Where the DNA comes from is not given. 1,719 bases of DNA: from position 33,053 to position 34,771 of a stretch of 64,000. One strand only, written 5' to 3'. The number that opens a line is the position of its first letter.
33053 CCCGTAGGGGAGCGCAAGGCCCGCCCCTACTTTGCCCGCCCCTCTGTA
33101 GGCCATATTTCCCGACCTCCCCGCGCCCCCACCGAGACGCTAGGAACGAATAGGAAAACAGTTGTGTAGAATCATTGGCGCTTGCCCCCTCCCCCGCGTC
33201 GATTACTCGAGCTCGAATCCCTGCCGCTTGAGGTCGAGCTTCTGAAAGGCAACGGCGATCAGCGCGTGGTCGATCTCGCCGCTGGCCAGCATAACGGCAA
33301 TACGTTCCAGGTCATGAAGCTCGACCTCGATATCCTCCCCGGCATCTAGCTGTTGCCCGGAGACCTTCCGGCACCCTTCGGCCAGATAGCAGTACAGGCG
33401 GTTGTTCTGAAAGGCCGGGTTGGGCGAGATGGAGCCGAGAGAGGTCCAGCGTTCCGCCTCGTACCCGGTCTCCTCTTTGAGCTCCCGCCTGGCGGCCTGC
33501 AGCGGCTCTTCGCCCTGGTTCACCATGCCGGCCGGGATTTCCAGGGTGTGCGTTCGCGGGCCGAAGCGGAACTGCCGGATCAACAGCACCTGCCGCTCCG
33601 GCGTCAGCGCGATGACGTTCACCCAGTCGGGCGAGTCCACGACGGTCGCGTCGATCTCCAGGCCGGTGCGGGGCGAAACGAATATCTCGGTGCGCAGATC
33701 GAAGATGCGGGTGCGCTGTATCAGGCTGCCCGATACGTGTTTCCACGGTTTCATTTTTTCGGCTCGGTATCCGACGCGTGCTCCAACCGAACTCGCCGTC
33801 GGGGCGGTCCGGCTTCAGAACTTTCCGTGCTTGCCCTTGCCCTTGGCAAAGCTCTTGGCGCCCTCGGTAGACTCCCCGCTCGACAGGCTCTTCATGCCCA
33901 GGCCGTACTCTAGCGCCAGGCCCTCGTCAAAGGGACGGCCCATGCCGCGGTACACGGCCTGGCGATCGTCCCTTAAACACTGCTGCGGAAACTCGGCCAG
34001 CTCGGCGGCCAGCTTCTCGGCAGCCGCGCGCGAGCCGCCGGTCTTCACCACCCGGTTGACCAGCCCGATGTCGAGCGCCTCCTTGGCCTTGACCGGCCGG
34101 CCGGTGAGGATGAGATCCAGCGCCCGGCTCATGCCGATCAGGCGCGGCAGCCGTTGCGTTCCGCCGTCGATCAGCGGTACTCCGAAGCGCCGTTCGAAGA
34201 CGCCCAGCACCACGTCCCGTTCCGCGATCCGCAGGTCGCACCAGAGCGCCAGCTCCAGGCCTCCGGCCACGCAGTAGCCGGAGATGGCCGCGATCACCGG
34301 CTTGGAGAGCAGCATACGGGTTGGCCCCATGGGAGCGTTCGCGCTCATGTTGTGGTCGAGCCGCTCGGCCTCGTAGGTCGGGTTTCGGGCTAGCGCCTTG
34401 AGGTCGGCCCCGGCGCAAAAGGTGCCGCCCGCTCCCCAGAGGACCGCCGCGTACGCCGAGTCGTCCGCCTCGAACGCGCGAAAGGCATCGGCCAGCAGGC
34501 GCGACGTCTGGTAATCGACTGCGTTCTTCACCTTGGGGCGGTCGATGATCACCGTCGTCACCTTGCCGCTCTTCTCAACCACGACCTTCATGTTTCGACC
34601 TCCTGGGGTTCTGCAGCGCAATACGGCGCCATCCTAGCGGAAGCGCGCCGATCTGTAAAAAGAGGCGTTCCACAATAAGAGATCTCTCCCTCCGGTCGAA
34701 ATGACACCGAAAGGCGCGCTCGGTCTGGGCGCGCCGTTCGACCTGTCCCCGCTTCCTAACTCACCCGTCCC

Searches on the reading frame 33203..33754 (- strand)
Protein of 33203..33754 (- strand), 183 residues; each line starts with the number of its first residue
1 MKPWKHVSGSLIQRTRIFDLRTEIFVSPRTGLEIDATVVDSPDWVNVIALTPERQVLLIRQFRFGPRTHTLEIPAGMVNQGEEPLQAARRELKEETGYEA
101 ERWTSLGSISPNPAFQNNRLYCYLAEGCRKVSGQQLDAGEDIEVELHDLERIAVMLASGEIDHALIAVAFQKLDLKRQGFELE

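Call 73: search_protein_families(library=pfam, proteins=[window:33203-33754:-], max_evalue=0.00001)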
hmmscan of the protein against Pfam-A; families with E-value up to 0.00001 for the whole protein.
window:33203-33754:- (183 aa): 1 family
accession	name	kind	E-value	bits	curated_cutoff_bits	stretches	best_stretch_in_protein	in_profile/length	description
PF00293.34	NUDIX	-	1e-19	71.3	21.1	1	45-156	6-120/134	NUDIX domain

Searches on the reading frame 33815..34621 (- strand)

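Call 73: search_protein_families(library=pfam, proteins=[window:33815-34621:-], max_evalue=0.00001)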
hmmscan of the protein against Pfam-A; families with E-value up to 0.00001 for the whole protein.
window:33815-34621:- (268 aa): 2 families
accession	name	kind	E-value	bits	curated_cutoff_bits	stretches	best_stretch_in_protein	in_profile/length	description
PF00378.25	ECH_1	-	8e-42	143.7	27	1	17-259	2-241/251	Enoyl-CoA hydratase/isomerase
PF16113.10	ECH_2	-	2.8e-21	76.8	27.2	1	22-207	2-187/335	Enoyl-CoA hydratase/isomerase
